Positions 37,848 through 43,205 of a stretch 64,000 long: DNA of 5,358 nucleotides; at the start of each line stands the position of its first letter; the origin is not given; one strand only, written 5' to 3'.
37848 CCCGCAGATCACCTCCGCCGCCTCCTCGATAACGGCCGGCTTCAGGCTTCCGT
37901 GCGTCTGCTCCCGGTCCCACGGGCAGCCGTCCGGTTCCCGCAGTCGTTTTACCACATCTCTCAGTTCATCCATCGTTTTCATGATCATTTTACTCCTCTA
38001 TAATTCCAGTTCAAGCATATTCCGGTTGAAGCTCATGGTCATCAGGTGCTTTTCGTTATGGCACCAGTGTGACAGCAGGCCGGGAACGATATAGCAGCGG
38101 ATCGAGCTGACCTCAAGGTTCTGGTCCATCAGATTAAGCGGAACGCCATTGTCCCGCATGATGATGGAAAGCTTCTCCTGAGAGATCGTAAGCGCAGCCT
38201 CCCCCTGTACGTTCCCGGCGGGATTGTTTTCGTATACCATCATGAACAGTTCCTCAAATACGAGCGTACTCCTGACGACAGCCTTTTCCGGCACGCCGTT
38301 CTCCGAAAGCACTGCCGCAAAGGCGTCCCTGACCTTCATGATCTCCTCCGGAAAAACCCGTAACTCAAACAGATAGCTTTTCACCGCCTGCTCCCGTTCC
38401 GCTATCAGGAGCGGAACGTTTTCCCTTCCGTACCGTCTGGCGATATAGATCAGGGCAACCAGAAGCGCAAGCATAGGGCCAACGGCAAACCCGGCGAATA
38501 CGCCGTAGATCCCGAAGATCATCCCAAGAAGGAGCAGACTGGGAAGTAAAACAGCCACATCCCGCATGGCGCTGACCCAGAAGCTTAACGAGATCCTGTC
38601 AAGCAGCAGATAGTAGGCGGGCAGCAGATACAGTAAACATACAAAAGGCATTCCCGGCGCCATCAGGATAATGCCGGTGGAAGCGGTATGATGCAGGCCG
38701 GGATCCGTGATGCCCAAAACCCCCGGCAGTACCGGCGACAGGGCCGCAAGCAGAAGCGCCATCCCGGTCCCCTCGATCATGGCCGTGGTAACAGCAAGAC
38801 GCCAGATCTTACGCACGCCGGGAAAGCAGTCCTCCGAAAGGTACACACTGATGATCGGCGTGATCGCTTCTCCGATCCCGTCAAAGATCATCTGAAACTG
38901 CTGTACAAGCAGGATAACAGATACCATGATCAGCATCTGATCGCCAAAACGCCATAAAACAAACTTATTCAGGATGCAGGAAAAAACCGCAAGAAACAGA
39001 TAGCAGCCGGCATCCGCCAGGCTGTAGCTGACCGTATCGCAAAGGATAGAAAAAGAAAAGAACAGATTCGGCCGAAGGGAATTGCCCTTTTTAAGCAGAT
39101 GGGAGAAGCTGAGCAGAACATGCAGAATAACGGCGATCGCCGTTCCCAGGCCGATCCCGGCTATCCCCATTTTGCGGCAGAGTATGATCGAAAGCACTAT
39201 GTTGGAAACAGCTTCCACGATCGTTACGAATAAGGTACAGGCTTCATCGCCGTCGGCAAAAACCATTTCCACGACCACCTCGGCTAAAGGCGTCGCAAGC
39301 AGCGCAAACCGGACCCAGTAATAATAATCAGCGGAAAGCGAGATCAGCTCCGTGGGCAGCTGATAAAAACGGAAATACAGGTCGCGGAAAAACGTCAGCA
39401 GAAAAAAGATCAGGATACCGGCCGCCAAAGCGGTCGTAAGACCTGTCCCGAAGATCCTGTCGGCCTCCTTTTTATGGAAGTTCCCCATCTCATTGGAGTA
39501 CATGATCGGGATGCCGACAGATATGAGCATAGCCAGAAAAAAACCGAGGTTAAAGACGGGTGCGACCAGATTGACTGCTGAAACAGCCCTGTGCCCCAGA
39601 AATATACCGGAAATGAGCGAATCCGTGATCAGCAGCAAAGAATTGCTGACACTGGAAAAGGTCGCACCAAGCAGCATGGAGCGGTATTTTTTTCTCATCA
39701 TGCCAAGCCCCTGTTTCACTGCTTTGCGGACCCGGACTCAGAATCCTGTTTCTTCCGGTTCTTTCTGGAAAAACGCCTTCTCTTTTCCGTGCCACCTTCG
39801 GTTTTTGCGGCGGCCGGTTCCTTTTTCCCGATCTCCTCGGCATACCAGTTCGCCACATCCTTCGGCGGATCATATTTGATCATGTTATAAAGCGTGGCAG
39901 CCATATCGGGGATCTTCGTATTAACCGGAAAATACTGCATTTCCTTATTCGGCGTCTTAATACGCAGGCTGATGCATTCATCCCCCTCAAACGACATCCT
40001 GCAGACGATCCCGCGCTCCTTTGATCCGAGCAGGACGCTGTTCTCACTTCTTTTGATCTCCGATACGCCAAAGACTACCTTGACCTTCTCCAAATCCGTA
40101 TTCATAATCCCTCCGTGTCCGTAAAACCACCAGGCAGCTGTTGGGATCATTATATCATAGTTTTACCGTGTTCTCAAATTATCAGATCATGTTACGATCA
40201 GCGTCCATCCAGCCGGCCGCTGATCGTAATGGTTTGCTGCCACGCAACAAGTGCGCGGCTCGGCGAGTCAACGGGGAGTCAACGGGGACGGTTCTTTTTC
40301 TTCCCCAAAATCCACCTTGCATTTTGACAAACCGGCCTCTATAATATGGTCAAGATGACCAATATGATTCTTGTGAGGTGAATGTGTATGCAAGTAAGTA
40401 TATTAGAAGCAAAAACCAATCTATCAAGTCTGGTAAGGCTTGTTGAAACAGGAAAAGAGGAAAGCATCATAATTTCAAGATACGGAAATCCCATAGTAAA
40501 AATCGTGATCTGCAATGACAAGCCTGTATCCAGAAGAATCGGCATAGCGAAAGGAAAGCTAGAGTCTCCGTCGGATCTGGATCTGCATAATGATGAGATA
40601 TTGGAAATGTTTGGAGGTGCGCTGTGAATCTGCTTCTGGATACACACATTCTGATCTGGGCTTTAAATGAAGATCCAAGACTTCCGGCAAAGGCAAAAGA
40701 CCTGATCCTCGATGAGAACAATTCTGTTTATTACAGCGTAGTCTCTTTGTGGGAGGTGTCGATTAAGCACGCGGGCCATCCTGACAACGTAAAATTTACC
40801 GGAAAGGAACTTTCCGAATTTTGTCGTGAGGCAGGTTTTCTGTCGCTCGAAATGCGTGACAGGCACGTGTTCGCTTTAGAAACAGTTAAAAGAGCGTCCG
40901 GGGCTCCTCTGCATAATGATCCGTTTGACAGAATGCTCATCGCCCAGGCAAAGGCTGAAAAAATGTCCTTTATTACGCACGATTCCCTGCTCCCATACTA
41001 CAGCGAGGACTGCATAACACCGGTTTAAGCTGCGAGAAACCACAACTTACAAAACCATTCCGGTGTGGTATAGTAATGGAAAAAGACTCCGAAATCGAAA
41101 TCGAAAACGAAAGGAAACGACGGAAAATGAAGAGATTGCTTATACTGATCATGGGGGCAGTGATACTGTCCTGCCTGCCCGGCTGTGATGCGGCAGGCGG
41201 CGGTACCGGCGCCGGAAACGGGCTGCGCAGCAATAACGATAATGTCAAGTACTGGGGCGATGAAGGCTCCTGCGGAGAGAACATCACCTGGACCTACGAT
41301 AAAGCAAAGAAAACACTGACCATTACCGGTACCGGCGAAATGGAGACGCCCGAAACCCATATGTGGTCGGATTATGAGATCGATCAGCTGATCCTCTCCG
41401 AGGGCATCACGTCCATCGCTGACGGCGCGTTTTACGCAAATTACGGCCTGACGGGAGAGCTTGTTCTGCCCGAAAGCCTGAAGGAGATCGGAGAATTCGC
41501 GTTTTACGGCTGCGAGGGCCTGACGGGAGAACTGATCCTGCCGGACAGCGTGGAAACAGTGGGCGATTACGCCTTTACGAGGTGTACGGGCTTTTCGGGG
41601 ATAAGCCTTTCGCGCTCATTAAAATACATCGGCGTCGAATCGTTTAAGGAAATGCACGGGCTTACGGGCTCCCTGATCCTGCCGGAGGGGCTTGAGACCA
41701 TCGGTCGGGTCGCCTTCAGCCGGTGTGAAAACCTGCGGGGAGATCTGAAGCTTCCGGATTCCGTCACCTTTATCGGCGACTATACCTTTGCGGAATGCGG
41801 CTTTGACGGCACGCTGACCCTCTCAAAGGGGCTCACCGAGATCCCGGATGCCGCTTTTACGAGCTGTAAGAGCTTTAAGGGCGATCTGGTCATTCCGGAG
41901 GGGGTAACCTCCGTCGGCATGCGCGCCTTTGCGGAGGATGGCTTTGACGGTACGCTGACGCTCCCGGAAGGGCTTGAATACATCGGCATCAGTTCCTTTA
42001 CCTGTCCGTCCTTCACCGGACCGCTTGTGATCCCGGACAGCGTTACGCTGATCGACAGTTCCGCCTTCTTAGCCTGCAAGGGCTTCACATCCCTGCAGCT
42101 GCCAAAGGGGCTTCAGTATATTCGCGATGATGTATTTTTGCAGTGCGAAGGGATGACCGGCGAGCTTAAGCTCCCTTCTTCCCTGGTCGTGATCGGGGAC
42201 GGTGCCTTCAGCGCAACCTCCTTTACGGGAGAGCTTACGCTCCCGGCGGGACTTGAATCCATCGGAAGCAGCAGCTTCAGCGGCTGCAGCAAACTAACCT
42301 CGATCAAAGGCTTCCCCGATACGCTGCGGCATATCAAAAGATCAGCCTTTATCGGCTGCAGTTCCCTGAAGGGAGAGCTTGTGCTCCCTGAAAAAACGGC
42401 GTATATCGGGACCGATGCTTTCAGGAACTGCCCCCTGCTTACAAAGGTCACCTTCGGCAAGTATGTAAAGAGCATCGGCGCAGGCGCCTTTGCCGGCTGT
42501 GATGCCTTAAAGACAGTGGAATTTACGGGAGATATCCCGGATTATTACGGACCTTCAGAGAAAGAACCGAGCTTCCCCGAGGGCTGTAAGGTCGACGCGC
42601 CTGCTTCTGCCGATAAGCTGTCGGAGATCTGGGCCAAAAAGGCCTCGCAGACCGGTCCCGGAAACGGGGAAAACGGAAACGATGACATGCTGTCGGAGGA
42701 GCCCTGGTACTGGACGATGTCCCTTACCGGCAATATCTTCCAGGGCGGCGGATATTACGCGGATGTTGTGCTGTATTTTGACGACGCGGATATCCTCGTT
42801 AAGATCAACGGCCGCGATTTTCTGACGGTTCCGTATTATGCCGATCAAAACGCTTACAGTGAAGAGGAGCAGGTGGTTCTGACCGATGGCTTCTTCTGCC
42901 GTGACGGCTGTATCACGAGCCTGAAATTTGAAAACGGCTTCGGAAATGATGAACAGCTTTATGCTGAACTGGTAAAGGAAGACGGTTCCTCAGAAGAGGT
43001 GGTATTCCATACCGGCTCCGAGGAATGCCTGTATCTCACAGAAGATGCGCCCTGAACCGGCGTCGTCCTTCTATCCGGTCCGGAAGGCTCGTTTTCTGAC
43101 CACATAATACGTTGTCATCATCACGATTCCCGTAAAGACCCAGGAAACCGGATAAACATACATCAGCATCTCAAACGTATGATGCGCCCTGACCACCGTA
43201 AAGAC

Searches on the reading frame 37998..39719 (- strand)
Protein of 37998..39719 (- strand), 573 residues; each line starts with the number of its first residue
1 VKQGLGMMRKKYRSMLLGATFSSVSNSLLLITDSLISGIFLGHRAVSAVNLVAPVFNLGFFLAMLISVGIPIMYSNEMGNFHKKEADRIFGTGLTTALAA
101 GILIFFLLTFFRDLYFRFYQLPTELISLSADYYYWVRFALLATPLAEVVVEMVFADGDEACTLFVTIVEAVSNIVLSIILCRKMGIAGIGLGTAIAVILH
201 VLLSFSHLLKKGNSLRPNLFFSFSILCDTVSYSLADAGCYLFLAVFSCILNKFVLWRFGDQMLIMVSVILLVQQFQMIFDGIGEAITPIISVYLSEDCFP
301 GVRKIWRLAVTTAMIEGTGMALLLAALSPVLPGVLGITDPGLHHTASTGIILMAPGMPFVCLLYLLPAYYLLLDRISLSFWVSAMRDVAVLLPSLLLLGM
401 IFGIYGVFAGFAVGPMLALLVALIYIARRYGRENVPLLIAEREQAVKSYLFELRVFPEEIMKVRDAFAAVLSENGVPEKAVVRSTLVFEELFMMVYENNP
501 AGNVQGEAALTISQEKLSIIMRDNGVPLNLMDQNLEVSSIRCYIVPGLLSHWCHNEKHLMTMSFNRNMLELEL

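Call 46: search_protein_families(library=pfam, proteins=[window:37998-39719:-], max_evalue=0.001)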
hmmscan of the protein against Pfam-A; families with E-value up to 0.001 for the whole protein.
window:37998-39719:- (573 aa): 2 families
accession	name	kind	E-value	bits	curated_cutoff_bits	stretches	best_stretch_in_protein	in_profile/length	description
PF01554.23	MatE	-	9.5e-18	64.8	24.9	1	20-178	3-160/161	MatE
PF03023.19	MurJ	-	2.1e-06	27.1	27.4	1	11-265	198-449/451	Lipid II flippase MurJ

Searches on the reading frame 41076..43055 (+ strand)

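Call 46: search_protein_families(library=pfam, proteins=[window:41076-43055:+], max_evalue=0.001)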
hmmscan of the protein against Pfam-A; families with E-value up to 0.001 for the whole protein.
window:41076-43055:+ (659 aa): 1 family
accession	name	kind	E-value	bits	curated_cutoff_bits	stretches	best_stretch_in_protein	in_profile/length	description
PF13306.12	LRR_5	-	2.3e-72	241.3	27.7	4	303-432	3-127/127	BspA type Leucine rich repeat region (6 copies)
